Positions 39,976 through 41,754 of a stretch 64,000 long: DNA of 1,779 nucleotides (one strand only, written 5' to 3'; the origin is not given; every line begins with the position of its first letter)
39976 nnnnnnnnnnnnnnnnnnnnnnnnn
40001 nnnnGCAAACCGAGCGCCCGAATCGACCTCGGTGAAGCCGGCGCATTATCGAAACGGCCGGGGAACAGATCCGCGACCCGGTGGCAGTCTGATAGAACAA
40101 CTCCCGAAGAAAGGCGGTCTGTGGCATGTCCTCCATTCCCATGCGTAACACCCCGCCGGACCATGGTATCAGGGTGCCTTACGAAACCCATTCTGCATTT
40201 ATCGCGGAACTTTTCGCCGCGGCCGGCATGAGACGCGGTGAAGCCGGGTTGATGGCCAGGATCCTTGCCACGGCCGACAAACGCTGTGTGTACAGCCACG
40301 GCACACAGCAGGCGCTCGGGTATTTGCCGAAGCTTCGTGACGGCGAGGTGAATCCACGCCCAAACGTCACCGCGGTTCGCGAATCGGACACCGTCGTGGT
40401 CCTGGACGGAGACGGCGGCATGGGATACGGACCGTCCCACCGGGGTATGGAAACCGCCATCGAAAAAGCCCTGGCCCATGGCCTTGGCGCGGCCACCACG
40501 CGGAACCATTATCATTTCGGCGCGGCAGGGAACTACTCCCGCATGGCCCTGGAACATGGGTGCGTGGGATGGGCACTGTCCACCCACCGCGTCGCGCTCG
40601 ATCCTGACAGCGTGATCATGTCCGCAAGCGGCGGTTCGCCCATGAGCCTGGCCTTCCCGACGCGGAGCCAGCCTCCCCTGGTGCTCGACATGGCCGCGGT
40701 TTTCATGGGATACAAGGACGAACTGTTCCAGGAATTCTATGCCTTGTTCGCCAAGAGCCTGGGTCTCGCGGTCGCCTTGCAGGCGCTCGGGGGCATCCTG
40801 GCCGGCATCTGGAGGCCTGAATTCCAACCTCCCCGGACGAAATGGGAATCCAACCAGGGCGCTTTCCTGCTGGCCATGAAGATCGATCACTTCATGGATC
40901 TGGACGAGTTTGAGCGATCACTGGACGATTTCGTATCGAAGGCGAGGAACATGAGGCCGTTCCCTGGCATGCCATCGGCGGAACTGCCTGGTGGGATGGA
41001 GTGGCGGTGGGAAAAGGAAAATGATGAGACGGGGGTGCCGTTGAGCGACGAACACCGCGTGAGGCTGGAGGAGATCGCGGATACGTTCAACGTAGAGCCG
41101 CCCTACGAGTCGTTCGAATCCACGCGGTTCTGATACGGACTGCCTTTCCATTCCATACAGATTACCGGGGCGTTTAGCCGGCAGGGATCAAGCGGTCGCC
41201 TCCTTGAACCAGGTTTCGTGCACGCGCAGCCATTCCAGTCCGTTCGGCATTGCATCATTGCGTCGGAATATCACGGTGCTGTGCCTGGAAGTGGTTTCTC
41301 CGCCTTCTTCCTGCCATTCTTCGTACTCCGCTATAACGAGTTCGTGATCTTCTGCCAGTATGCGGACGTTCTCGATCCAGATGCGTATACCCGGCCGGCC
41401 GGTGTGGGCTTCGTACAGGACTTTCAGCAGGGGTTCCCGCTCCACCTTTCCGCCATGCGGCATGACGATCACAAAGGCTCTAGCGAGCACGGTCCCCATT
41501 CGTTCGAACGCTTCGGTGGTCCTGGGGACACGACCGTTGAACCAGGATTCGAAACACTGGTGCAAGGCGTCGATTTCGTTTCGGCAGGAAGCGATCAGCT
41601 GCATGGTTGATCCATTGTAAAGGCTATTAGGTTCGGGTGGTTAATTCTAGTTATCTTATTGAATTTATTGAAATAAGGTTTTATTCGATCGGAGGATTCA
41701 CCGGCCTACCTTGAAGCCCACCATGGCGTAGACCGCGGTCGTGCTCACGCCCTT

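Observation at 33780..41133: Operon of an orphan peptide-binding protein, two PhyH-type dioxygenases, a 902-aa secreted M14 carboxypeptidase and an Ldh_2 reductase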

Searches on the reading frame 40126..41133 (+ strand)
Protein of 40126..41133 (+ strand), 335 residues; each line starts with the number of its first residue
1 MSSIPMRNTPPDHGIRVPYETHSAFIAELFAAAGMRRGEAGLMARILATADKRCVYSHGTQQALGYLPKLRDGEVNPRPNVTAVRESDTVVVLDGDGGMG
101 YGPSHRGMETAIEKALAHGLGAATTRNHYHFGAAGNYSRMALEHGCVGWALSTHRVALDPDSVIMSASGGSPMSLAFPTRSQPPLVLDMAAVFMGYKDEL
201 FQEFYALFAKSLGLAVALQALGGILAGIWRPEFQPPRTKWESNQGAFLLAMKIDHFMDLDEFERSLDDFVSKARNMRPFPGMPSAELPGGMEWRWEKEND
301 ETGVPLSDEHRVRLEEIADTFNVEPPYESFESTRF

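Call 3: search_protein_families(library=pfam, proteins=[window:40126-41133:+], max_evalue=0.01)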
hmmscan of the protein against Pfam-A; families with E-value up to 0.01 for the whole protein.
window:40126-41133:+ (335 aa): 1 family
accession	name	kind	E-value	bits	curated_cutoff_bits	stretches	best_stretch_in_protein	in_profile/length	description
PF02615.19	Ldh_2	-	6.4e-59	200.2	38.8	2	18-191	2-175/333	Malate/L-lactate dehydrogenase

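Call 5: search_protein_families(library=ncbifam, proteins=[window:40126-41133:+], max_evalue=0.01)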
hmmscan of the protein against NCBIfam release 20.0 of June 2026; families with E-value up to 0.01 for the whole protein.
window:40126-41133:+ (335 aa): 5 families
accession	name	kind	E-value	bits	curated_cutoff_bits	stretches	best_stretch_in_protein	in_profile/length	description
NF040650.1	sulfolac_dhydr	equivalog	1.6e-33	116.3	500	2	19-191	5-176/339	L-sulfolactate dehydrogenase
NF007504.0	PRK10098.1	equivalog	4.8e-24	84.8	336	1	16-192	6-184/360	malate/lactate/ureidoglycolate dehydrogenase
NF011599.0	PRK15025.1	equivalog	1.5e-21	77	356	1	18-192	4-178/349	ureidoglycolate dehydrogenase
NF009750.0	PRK13260.1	equivalog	7.1e-19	68.1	316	1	16-196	2-180/332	3-dehydro-L-gulonate 2-dehydrogenase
TIGR03175.1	AllD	equivalog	5.7e-18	65.1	496.2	1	17-192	3-178/349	ureidoglycolate dehydrogenase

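Call 15: search_solved_structures(query=window:40126-41133:+, max_evalue=0.001)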
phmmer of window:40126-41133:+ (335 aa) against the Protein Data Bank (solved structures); distinct sequences matched with E-value up to 0.001: 13.
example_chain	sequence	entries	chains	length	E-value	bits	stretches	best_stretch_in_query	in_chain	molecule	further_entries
1v9n_A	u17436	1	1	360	7e-37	130.3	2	12-192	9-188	Malate dehydrogenase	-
2x06_A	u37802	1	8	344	7.5e-29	103.9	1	22-192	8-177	L-SULFOLACTATE DEHYDROGENASE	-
3i0p_A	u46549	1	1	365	9.3e-28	100.3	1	18-190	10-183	Malate dehydrogenase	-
1z2i_A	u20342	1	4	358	2.2e-24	89.2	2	25-200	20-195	malate dehydrogenase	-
1vbi_A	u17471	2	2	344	1.2e-19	73.6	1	23-191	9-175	Type 2 malate/lactate dehydrogenase | malate/L-lactate dehydrogenase family protein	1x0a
2g8y_A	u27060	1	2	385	2.2e-14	56.3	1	14-193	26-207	Malate/L-lactate dehydrogenases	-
4fjs_A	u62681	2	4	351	1.9e-12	49.9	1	16-195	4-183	Ureidoglycolate dehydrogenase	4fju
4h8a_A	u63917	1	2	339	2.2e-12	49.8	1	16-195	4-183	Ureidoglycolate dehydrogenase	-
1xrh_A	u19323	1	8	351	2.3e-12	49.7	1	18-195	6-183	Ureidoglycolate Dehydrogenase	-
1nxu_A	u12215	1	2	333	1.8e-11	46.7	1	17-196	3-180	Hypothetical oxidoreductase yiaK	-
1s20_A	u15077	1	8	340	1.9e-11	46.7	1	17-196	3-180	Hypothetical oxidoreductase yiaK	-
3uoe_A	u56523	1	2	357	4.2e-11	45.5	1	29-193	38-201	Dehydrogenase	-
1wtj_A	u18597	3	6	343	3.2e-06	29.5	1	25-198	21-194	ureidoglycolate dehydrogenase | delta1-piperideine-2-carboxylate reductase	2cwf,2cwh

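Call 33: find_related_loci(query=A1, collection=metagenome_contigs, flank=10000)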
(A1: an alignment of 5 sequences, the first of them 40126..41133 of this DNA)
Query A1 (335 aa) in metagenome_contigs; peptide patterns used: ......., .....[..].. (x = any residue, [..] = any of these).
600 stretches matched a pattern (row limit reached: there are more); 316 encode a relative of the query (tblastn E <= 1e-3); the best 80 are kept; 79 distinct loci.
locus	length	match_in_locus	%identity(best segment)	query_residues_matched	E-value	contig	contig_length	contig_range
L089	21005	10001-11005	99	1-335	0e+0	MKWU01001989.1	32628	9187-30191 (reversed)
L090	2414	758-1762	91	1-335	0e+0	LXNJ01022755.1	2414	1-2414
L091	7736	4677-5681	87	1-335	0e+0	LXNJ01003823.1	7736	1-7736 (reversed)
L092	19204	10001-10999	62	3-335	3e-145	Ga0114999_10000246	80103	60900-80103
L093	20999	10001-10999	60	3-335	9e-144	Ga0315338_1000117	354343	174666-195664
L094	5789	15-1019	58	1-335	3e-138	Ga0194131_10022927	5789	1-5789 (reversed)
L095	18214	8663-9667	58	1-335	1e-137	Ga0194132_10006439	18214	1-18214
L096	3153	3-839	61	57-335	1e-124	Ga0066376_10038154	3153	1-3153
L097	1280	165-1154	52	6-335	2e-129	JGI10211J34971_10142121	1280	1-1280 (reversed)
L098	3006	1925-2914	52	8-335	1e-118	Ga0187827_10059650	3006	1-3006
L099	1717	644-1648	50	1-335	3e-120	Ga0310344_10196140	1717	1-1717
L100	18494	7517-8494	53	6-331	4e-111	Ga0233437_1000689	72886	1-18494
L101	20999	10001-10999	51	3-335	1e-109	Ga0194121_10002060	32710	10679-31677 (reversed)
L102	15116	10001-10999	48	3-335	1e-108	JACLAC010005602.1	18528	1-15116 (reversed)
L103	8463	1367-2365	48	3-335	1e-108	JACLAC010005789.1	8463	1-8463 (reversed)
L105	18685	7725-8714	51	6-335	8e-108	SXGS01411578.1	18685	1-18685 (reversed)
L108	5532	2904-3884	47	7-335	2e-106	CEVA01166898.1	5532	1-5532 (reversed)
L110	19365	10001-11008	49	2-335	2e-105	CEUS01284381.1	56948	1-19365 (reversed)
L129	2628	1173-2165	48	7-335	4e-103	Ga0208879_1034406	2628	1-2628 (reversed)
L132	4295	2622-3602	46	7-335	2e-99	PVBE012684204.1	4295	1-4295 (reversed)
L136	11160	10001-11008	48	1-335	3e-98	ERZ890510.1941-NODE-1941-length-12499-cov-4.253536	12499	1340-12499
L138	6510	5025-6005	47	7-335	2e-97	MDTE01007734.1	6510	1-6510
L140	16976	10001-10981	47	7-335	7e-97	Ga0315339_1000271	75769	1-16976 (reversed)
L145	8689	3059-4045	46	7-335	6e-96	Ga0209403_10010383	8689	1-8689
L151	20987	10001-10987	44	7-335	5e-96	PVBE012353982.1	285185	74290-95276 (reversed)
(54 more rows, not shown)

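Call 37: search_protein_families(library=pfam, proteins=[L108:4203-5492:+, L132:454-1233:-, L105:3312-6851:+, L140:8469-9965:+, L098:266-1234:+, L103:5309-6253:-, L129:124-1017:+, L145:5361-6332:+, L138:1355-2161:+, L151:8544-9986:+], max_evalue=0.01)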
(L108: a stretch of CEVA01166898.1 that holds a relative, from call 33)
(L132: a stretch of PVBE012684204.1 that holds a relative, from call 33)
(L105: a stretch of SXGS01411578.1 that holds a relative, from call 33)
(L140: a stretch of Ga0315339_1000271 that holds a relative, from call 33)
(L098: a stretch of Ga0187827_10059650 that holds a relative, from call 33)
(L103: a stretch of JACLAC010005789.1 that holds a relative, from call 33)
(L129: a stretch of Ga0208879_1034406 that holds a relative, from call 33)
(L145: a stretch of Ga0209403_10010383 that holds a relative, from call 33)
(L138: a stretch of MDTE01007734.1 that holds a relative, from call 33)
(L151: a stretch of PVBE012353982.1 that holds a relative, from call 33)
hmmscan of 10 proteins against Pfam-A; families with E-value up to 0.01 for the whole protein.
L108:4203-5492:+ (429 aa): 0 families

L132:454-1233:- (259 aa): 3 families
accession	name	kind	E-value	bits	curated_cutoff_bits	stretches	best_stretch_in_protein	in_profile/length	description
PF13561.12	adh_short_C2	-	3.1e-57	194.3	27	1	19-252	6-233/236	Enoyl-(Acyl carrier protein) reductase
PF00106.31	adh_short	-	4.1e-44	150.8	26.6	1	10-198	1-187/195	short chain dehydrogenase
PF08659.16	KR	-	5e-06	27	22.6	1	13-164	4-153/180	KR domain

L105:3312-6851:+ (1179 aa): 7 families
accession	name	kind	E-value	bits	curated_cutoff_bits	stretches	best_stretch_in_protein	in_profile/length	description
PF13360.13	PQQ_2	-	9.2e-14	52.1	27.6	2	1054-1133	1-83/233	Outer membrane protein assembly factor BamB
PF13517.12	FG-GAP_3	-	9.8e-08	32.9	26.9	0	982-1025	1-44/61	FG-GAP-like repeat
PF01839.29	FG-GAP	-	9e-07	29.1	22.1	1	976-995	3-22/37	FG-GAP repeat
PF25292.1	Beta-prop_CGLA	-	1.8e-05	24.9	26.8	0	858-917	8-68/316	Lambda-carrageenase beta-propeller domain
PF14783.12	BBS2_Mid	-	4.1e-05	24.1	27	0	883-911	1-29/108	Ciliary BBSome complex subunit 2, middle region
PF13570.13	Beta-prop_ACSF4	-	4.7e-05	23.4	133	0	1051-1114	66-133/329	Beta-alanine-activating enzyme, beta-propeller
PF23743.1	Beta-prop_BBS7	-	0.00024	21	27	1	870-972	159-263/299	BBS7 beta-propeller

L140:8469-9965:+ (498 aa): 7 families
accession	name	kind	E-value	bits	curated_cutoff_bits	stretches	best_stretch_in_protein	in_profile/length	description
PF01266.30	DAO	-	5.3e-42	145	27.9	1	95-463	1-352/353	FAD dependent oxidoreductase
PF13738.12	Pyr_redox_3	-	2.5e-07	30.7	30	1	276-324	88-136/305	Pyridine nucleotide-disulphide oxidoreductase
PF00890.30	FAD_binding_2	-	3e-05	23.8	20.4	1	95-296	1-169/414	FAD binding domain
PF13450.12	NAD_binding_8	-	0.00082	20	21.9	1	98-133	1-35/68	NAD(P)-binding Rossmann-like domain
PF03486.20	HI0933_like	-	0.0015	18.5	50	0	267-320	107-162/244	HI0933-like protein Rossmann domain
PF01946.23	Thi4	-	0.0029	17.3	26.2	1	93-134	17-58/235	Thi4 family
PF07992.20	Pyr_redox_2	-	0.0099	15.8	26.1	0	94-126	143-174/291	Pyridine nucleotide-disulphide oxidoreductase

L098:266-1234:+ (322 aa): 1 family
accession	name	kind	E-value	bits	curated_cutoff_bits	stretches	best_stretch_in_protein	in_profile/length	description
PF00248.27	Aldo_ket_red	-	1e-64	218.8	24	1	15-306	1-289/291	Aldo/keto reductase family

L103:5309-6253:- (314 aa): 1 family
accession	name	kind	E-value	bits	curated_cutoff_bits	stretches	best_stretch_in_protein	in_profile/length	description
PF00528.27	BPD_transp_1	-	3e-14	53.6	26.4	1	95-302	6-174/184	Binding-protein-dependent transport system inner membrane component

L129:124-1017:+ (297 aa): 1 family
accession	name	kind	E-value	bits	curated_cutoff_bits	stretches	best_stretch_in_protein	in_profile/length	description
PF05721.19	PhyH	-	1.6e-16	61.7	22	1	31-235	2-211/213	Phytanoyl-CoA dioxygenase (PhyH)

L145:5361-6332:+ (323 aa): 3 families
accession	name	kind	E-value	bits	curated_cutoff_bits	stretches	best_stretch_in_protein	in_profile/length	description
PF03786.19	UxuA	-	2.8e-50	171.5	23.7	2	148-308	173-334/352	D-mannonate dehydratase (UxuA)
PF01261.30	AP_endonuc_2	-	7.9e-11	42.5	31.1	1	20-292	4-230/249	Xylose isomerase-like TIM barrel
PF04055.27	Radical_SAM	-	0.0017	19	29.5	0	61-106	98-143/166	Radical SAM superfamily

L138:1355-2161:+ (268 aa): 1 family
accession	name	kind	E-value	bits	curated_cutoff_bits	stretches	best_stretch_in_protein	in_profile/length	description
PF01261.30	AP_endonuc_2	-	3.2e-16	60.2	31.1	1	50-263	28-248/249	Xylose isomerase-like TIM barrel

L151:8544-9986:+ (480 aa): 0 families

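Call 56: search_protein_families(library=ncbifam, proteins=[L108:4203-5492:+, L151:8544-9986:+, L129:124-1017:+, L102:9066-9959:+, L136:9198-10004:+], max_evalue=0.01)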
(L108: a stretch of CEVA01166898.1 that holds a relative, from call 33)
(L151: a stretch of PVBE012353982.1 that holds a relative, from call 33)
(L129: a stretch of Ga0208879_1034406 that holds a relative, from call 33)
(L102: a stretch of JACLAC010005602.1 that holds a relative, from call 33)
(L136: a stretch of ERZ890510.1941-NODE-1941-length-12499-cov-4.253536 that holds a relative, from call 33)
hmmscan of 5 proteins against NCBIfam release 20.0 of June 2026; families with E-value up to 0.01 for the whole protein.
L108:4203-5492:+ (429 aa): 0 families

L151:8544-9986:+ (480 aa): 0 families

L129:124-1017:+ (297 aa): 0 families

L102:9066-9959:+ (298 aa): 1 family
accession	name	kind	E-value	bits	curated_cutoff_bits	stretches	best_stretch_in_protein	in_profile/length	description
TIGR02408.1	ectoine_ThpD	equivalog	0.00033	20.1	336.5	1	55-197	25-170/277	ectoine hydroxylase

L136:9198-10004:+ (268 aa): 4 families
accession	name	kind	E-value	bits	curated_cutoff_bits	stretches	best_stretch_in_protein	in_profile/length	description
TIGR03964.1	mycofact_creat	equivalog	3.6e-29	102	172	1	18-190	7-163/228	mycofactocin biosynthesis peptidyl-dipeptidase MftE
TIGR04448.1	creatininase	equivalog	3.7e-27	95.5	235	1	11-193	1-193/246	creatininase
NF041098.2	diketo_inos_hlase_IolN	equivalog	7.4e-17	61.4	245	1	3-194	3-195/307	3-dehydro-scyllo-inosose hydrolase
NF033501.0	ArfB_arch_rifla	equivalog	1.3e-05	25.1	180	1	27-147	18-135/219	2-amino-5-formylamino-6-ribosylaminopyrimidin-4(3H)-one 5'-monophosphate deformylase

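Call 70: search_protein_families(library=pfam, proteins=[L102:7150-9198:+, L102:11015-11899:+, L102:2070-4355:-, L102:4365-5273:-, L110:6570-8042:+, L110:12232-13158:+, L110:2777-4363:-, L110:15793-17127:+, L136:5093-7336:+, L136:7333-9201:+], max_evalue=0.0001)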
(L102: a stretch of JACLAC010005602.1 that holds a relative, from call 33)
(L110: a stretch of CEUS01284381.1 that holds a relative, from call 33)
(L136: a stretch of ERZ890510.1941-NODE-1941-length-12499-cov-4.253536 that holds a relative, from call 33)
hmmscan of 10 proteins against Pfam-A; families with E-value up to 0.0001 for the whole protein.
L102:7150-9198:+ (682 aa): 1 family
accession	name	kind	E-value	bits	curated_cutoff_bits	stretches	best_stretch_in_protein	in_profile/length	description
PF13385.13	Laminin_G_3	-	1.9e-13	51.3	27.6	1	569-660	58-151/151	Concanavalin A-like lectin/glucanases superfamily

L102:11015-11899:+ (294 aa): 1 family
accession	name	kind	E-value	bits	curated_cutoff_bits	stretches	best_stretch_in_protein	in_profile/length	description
PF04909.20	Amidohydro_2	-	2.5e-26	93.6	26.4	1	6-292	1-288/289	Amidohydrolase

L102:2070-4355:- (761 aa): 1 family
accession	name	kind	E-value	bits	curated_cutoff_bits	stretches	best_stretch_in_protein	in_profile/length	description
PF05345.18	He_PIG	-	5.7e-06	27.1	24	1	713-759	49-95/96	Putative Ig domain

L102:4365-5273:- (302 aa): 3 families
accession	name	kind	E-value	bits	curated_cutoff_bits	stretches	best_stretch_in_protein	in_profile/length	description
PF00561.26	Abhydrolase_1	-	8.1e-29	101.4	25.8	1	35-285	2-243/245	alpha/beta hydrolase fold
PF12697.13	Abhydrolase_6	-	1.4e-24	88.4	26.3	1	36-291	1-215/217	Alpha/beta hydrolase family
PF12146.15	Hydrolase_4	-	8.4e-15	55.1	27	1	32-285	3-237/239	Serine aminopeptidase, S33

L110:6570-8042:+ (490 aa): 3 families
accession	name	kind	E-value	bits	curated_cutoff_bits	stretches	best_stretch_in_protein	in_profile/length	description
PF01547.30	SBP_bac_1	-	2.7e-29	103.6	26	1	45-372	3-307/307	Bacterial extracellular solute-binding protein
PF13416.11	SBP_bac_8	-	4.8e-22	79.5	27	1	55-386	2-264/279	Bacterial extracellular solute-binding protein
PF13531.11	SBP_bac_11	-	2.4e-06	27.9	25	0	346-377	193-224/227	Bacterial extracellular solute-binding protein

L110:12232-13158:+ (308 aa): 1 family
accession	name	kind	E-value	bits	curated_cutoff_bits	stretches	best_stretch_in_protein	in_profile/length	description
PF01063.24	Aminotran_4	-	3e-40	138.9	28.5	1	34-266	1-222/223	Amino-transferase class IV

L110:2777-4363:- (528 aa): 0 families

L110:15793-17127:+ (444 aa): 1 family
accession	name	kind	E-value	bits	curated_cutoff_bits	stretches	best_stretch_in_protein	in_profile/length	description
PF00202.27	Aminotran_3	-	1.3e-55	189.2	30.5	1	34-419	10-381/403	Aminotransferase class-III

L136:5093-7336:+ (747 aa): 0 families

L136:7333-9201:+ (622 aa): 2 families
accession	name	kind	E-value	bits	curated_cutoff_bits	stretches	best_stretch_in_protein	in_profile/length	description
PF07944.18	Beta-AFase-like_GH127_cat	-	3.6e-37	128.7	24.9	1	60-398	53-370/376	Beta-L-arabinofuranosidase, GH127 catalytic domain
PF20736.2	Glyco_hydro127M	-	8.1e-22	77.6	24.2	1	414-507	2-94/95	Beta-L-arabinofuranosidase, GH127 middle domain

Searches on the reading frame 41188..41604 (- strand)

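Call 4: search_protein_families(library=pfam, proteins=[window:41188-41604:-], max_evalue=0.01)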
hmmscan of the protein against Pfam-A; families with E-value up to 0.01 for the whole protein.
window:41188-41604:- (138 aa): 2 families
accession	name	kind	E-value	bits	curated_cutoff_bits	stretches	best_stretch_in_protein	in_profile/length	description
PF08472.16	S6PP_C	-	2.8e-09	37.4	34.4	1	16-114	31-131/133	Sucrose-6-phosphate phosphohydrolase C-terminal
PF14534.12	DUF4440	-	0.0052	17.7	25.2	1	33-117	17-102/107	Domain of unknown function (DUF4440)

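Call 5: search_protein_families(library=ncbifam, proteins=[window:41188-41604:-], max_evalue=0.01)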
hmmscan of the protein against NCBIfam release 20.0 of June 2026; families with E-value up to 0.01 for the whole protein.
window:41188-41604:- (138 aa): 0 families
